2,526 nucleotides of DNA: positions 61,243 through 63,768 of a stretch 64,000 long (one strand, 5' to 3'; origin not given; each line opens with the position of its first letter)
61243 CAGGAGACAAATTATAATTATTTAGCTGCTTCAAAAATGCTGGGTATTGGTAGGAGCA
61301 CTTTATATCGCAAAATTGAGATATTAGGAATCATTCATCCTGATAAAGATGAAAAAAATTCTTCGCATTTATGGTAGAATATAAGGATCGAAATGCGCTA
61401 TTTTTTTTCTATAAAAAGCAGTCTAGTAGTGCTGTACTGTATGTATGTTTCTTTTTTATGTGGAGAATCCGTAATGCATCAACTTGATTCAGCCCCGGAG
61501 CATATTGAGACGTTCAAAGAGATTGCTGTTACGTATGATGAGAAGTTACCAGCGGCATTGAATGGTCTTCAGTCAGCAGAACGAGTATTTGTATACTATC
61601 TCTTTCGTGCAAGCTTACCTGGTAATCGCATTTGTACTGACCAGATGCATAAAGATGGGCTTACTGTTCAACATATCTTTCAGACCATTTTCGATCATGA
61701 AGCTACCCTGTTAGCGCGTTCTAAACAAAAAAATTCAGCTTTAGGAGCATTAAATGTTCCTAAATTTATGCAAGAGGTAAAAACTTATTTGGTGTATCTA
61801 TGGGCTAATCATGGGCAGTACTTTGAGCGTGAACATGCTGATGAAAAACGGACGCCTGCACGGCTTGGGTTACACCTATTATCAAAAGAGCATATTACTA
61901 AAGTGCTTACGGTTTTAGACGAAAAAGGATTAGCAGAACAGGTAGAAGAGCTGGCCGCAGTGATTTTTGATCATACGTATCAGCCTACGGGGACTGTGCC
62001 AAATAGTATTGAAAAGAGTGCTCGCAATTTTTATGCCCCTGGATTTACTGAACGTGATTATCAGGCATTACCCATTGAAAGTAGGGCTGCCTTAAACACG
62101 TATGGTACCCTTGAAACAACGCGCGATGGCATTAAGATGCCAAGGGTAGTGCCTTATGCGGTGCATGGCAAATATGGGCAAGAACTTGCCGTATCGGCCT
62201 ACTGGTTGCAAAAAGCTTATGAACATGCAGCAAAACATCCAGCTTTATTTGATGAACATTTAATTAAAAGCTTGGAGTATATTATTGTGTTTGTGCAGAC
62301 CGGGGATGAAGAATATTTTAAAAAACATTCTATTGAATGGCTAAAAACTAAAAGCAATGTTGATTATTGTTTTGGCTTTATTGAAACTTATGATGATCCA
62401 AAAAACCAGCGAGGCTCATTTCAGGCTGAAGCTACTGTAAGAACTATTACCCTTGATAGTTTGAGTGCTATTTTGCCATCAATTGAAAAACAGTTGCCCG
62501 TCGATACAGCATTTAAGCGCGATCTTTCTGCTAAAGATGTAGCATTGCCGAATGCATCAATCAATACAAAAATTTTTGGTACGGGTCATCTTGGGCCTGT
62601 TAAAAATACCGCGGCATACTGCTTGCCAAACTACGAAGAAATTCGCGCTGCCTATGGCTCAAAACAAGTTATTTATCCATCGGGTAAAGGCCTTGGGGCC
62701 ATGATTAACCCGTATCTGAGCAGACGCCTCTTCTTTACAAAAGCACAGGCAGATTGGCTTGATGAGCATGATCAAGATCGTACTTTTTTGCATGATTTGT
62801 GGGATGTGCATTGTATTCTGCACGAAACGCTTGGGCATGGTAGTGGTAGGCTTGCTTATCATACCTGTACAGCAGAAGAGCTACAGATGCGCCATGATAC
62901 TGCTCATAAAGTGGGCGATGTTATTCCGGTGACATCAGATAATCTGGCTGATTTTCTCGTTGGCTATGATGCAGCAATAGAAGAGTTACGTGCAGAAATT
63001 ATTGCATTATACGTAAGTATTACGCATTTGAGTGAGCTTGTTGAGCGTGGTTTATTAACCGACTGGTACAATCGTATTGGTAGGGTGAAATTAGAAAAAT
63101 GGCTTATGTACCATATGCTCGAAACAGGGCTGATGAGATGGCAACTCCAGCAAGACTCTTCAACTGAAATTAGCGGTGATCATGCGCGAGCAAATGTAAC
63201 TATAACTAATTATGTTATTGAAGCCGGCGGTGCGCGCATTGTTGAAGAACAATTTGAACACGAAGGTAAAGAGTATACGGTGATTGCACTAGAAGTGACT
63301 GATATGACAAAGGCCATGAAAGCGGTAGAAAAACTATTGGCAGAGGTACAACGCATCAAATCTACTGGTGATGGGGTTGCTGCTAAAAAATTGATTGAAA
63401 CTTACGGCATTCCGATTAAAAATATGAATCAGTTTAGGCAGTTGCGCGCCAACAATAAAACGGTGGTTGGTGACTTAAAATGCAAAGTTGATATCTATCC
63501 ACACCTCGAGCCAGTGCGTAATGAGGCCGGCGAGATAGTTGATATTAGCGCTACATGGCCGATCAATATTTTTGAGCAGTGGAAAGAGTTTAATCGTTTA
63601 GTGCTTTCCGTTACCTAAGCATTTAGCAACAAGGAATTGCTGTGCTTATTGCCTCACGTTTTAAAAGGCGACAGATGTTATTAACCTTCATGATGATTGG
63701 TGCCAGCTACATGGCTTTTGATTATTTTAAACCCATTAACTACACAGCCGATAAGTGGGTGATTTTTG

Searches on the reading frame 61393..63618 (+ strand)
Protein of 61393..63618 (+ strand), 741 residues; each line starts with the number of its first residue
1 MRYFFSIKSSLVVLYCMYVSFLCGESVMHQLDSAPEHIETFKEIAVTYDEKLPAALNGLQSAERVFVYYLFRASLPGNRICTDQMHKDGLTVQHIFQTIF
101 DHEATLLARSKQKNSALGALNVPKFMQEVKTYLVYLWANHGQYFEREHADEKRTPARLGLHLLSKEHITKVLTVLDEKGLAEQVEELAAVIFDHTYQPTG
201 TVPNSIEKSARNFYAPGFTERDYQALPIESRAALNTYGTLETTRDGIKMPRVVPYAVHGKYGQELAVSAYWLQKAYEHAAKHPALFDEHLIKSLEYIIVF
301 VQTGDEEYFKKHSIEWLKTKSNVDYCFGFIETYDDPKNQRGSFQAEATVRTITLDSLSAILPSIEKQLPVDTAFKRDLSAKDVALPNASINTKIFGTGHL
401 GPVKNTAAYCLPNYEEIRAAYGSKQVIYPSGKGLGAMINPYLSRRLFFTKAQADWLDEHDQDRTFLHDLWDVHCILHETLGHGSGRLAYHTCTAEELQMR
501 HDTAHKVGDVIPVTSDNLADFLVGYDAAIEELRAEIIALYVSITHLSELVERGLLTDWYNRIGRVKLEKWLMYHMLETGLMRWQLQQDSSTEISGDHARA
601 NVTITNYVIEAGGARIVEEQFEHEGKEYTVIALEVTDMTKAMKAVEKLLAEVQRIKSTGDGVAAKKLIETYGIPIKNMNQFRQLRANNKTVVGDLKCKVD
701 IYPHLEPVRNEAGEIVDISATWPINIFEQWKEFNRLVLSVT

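Call 79: search_protein_families(library=pfam, proteins=[window:61393-63618:+], max_evalue=0.001)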
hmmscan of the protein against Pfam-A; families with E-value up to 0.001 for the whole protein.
window:61393-63618:+ (741 aa): 1 family
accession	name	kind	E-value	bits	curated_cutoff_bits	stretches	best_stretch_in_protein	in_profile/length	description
PF03571.21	Peptidase_M49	-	5.1e-34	118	21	1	257-689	97-510/548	Peptidase family M49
